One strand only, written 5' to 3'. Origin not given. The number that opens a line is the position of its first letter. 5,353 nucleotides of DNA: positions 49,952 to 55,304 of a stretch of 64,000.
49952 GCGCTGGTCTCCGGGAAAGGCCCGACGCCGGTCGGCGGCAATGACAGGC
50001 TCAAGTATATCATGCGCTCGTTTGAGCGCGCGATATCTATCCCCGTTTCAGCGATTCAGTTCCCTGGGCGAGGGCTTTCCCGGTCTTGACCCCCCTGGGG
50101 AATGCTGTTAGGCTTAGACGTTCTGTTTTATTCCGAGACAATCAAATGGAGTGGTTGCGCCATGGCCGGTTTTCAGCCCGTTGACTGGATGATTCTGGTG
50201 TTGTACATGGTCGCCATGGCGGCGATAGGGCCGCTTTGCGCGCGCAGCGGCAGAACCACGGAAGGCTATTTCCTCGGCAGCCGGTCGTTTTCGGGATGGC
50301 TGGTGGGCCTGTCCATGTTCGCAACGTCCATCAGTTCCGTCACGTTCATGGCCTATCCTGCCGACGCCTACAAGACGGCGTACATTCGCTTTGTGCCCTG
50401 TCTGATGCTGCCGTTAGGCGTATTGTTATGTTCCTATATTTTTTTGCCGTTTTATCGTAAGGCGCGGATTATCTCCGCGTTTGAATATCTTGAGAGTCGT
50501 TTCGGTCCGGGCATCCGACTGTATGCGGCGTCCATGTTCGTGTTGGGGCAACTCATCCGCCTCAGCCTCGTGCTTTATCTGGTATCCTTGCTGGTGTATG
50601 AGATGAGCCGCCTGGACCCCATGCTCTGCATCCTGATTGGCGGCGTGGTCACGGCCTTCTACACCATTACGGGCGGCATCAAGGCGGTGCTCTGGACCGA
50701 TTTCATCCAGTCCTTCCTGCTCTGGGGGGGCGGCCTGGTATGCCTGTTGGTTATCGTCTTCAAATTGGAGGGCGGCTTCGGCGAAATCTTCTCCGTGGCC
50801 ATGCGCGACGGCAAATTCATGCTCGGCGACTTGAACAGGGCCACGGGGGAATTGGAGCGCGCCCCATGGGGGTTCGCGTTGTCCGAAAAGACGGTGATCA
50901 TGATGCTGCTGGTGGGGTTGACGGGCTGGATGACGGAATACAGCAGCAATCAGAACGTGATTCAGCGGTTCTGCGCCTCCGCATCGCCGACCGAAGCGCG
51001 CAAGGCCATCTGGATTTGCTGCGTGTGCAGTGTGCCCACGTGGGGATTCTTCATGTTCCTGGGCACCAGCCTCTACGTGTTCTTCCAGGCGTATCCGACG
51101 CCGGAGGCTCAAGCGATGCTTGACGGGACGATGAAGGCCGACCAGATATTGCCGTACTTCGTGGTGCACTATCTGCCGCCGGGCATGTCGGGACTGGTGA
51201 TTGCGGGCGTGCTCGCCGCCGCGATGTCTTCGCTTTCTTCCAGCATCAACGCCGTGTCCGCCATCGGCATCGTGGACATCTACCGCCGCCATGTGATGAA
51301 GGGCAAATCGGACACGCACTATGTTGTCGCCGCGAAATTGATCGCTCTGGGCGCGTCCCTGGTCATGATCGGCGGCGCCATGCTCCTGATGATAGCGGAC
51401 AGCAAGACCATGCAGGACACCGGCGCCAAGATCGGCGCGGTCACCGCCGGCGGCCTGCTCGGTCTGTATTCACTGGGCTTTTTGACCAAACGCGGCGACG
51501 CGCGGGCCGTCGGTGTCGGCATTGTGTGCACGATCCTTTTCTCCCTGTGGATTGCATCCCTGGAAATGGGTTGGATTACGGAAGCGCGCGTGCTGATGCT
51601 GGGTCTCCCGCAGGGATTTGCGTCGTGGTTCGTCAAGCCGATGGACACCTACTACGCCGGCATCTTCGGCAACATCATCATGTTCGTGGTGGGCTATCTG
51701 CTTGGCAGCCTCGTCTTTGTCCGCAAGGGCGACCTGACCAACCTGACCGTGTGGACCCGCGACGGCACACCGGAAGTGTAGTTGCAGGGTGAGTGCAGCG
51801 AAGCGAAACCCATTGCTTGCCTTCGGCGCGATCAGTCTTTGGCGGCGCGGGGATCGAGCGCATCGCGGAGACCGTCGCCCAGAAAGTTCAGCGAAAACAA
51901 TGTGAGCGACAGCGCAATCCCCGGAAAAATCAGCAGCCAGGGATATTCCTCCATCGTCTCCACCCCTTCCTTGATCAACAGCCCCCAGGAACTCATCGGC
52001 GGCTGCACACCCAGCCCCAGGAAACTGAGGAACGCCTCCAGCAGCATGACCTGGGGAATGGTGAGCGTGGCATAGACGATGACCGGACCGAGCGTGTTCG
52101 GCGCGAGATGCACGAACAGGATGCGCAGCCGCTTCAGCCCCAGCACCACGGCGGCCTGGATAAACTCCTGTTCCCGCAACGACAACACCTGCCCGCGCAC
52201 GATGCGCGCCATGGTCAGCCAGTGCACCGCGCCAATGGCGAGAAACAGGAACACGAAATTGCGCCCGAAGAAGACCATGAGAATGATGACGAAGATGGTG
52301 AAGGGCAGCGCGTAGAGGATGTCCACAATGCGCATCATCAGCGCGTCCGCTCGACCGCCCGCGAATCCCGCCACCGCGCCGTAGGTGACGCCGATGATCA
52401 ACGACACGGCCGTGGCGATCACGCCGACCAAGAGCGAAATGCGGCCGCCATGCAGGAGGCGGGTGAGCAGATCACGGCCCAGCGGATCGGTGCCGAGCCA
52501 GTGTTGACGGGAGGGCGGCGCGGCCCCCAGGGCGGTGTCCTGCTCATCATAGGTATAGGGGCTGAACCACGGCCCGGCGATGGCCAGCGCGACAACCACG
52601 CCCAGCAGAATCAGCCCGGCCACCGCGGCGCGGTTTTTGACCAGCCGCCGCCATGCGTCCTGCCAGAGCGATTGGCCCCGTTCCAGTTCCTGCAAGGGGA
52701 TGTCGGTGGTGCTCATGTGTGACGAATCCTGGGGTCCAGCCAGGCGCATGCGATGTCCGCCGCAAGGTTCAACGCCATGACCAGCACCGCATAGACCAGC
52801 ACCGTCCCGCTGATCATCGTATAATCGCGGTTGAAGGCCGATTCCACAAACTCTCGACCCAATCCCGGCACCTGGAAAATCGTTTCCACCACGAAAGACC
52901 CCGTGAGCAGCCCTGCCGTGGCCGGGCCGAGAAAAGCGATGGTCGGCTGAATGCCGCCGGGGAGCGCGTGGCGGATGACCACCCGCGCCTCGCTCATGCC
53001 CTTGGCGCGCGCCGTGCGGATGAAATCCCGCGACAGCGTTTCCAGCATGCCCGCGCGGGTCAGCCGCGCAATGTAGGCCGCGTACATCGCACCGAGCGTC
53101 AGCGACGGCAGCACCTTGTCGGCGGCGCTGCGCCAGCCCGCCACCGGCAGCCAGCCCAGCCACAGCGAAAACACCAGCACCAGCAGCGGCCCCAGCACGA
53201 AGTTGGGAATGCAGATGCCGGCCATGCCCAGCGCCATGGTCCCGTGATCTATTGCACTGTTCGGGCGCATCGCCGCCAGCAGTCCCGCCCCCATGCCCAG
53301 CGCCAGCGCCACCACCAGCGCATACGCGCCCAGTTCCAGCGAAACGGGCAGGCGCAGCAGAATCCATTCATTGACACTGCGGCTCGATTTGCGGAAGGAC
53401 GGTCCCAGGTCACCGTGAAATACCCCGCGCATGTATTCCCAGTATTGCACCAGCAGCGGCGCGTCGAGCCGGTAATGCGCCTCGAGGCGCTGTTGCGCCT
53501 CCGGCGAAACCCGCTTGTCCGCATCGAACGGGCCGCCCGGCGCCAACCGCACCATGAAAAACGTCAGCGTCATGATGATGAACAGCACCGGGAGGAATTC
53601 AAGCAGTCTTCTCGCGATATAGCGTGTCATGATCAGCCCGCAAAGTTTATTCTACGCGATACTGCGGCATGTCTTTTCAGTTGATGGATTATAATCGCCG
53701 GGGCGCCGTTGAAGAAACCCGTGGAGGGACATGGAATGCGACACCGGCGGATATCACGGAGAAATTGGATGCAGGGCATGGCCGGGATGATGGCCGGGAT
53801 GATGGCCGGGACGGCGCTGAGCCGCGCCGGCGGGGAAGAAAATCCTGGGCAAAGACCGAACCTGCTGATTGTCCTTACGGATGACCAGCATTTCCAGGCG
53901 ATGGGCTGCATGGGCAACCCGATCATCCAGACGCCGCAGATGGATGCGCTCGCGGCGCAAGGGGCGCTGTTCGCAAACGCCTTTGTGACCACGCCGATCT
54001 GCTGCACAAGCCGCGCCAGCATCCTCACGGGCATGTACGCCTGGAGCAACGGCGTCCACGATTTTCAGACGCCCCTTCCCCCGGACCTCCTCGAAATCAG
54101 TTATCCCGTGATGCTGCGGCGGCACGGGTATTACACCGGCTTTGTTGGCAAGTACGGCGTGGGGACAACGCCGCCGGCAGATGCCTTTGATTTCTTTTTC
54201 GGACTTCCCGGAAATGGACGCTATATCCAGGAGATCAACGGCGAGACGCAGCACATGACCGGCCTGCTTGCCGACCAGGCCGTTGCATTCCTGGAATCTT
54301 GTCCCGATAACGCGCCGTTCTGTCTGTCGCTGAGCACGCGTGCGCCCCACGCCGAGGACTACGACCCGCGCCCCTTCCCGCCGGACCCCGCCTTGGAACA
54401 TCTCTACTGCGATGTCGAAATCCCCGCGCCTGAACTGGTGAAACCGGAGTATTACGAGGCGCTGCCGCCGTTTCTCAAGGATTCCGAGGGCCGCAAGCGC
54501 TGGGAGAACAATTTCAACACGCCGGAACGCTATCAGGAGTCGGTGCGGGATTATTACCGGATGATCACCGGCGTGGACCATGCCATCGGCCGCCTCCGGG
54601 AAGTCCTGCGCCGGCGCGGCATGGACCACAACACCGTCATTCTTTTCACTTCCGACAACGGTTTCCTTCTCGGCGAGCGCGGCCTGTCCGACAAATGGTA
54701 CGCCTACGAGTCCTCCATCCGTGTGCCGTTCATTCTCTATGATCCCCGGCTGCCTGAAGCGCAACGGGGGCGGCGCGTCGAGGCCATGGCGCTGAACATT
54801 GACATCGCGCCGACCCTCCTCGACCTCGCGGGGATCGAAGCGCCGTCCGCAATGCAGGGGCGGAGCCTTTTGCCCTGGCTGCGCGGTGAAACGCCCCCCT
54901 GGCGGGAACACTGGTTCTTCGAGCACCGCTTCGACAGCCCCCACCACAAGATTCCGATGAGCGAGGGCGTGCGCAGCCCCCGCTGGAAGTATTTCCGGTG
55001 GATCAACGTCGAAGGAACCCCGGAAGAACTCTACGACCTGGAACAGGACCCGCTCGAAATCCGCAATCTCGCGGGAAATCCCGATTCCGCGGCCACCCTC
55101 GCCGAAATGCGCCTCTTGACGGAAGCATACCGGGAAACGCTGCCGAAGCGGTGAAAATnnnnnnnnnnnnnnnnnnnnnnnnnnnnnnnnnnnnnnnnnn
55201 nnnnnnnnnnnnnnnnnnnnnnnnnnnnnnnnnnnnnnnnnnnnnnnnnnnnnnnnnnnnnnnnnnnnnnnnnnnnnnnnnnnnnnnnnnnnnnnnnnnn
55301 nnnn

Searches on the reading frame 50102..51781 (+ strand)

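Call 85: search_protein_families(library=pfam, proteins=[window:50102-51781:+], max_evalue=0.001)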
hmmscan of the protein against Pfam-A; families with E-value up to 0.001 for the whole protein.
window:50102-51781:+ (559 aa): 1 family
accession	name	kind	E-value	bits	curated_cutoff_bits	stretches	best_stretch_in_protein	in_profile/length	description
PF00474.23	SSF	-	1.2e-36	127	22.8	1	56-423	1-355/406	Sodium:solute symporter family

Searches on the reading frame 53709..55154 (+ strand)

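Call 85: search_protein_families(library=pfam, proteins=[window:53709-55154:+], max_evalue=0.001)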
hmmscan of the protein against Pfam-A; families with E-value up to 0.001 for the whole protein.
window:53709-55154:+ (481 aa): 3 families
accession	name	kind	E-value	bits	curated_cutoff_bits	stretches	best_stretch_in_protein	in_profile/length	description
PF00884.28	Sulfatase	-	4.4e-51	174.4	25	1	50-376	1-301/301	Sulfatase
PF16347.10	SGSH_C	-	2e-30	106.4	29.3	1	322-468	1-145/154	N-sulphoglucosamine sulphohydrolase, C-terminal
PF01663.27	Phosphodiest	-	1.5e-06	28.5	23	0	285-319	187-221/342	Type I phosphodiesterase / nucleotide pyrophosphatase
